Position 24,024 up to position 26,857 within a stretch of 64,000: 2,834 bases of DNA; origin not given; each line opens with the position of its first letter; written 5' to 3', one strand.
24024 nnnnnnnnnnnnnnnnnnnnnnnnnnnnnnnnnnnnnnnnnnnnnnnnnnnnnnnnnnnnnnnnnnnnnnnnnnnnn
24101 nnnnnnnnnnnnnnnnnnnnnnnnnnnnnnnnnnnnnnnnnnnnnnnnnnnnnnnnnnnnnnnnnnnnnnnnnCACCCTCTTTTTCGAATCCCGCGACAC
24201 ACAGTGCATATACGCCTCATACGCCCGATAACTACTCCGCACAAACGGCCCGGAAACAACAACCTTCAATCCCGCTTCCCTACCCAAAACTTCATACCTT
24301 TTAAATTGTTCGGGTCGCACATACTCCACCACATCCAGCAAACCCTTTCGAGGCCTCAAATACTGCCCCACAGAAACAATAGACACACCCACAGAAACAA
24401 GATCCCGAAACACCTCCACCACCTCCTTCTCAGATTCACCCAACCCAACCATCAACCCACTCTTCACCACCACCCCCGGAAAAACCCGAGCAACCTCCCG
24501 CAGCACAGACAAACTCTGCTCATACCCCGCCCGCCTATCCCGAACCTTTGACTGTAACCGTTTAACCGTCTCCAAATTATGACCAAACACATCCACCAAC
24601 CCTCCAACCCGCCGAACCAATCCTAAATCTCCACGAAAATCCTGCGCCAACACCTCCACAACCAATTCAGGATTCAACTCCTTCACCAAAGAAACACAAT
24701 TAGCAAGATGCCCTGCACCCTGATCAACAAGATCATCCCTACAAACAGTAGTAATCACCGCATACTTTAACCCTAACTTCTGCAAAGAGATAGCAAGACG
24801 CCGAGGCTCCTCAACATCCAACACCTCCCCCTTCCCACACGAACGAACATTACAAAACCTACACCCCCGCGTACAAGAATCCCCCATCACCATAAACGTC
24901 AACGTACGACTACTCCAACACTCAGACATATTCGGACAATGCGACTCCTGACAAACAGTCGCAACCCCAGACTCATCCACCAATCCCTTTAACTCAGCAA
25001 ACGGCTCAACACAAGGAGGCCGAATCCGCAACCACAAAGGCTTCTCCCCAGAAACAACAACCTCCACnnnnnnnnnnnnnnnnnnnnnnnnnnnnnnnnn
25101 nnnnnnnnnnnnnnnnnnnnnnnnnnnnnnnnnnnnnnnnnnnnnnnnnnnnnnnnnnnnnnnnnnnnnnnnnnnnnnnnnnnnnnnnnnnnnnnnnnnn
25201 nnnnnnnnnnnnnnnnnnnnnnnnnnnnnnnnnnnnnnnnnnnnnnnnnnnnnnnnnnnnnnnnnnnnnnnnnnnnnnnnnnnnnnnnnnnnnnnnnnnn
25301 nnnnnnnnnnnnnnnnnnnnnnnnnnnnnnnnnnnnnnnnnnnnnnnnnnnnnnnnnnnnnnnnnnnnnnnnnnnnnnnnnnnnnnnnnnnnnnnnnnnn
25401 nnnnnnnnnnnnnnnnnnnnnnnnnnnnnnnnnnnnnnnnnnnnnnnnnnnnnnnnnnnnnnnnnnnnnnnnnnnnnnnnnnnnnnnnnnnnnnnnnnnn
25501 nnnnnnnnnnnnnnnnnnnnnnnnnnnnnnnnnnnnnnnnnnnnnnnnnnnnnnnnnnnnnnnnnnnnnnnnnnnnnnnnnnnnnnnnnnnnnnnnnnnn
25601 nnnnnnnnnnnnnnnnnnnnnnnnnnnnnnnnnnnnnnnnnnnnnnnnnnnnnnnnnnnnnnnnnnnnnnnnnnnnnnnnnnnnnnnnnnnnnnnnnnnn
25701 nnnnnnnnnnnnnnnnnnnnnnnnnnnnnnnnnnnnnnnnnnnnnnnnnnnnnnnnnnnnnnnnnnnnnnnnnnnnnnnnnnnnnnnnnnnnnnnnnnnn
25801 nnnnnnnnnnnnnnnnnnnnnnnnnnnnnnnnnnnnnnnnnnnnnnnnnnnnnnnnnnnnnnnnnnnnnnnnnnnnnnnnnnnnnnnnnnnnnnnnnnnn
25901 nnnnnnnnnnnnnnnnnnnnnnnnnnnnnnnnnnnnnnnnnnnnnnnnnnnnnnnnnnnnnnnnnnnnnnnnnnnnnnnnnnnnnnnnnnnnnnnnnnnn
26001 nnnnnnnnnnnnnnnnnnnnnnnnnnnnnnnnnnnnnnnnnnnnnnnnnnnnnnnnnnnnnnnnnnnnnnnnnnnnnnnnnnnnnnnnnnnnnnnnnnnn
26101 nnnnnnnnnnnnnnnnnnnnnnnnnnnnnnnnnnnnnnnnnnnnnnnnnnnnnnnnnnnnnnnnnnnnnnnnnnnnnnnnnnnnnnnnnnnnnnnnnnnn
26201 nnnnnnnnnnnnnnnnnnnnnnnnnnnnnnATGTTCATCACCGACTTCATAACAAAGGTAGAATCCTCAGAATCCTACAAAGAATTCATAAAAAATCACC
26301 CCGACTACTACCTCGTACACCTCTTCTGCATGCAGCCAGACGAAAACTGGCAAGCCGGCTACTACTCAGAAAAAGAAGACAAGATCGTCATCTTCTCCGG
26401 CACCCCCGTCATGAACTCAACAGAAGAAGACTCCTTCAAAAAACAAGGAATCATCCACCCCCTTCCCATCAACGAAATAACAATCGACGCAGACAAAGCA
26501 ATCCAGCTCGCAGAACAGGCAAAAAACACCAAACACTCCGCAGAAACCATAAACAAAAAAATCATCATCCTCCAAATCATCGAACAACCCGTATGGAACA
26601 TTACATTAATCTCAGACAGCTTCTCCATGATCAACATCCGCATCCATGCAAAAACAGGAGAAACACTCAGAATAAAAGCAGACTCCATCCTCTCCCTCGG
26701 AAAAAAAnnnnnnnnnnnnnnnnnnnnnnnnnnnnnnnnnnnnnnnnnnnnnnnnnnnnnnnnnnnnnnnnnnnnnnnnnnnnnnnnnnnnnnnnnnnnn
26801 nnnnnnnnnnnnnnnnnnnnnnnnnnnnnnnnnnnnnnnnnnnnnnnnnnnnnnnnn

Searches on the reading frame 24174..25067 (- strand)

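Call 30: search_protein_families(library=pfam, proteins=[window:24174-25067:-], max_evalue=0.001)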
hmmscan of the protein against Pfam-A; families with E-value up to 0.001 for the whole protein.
window:24174-25067:- (298 aa): 1 family
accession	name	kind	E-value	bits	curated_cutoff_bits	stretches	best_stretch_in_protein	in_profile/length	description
PF04055.27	Radical_SAM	-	6.6e-18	65.9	29.5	1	60-223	2-166/166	Radical SAM superfamily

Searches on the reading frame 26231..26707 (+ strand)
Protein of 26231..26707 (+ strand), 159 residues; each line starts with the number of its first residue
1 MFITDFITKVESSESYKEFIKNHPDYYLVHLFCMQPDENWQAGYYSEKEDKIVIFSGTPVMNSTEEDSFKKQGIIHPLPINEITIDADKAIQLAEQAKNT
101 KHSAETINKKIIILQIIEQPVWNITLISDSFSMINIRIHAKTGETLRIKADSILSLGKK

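Call 69: search_protein_families(library=pfam, proteins=[window:26231-26707:+], max_evalue=0.001)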
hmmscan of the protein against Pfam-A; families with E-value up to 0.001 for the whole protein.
window:26231-26707:+ (159 aa): 1 family
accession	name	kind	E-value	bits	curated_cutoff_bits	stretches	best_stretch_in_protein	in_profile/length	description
PF03413.25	PepSY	-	0.00055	20.6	24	0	85-148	2-59/60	Peptidase propeptide and YPEB domain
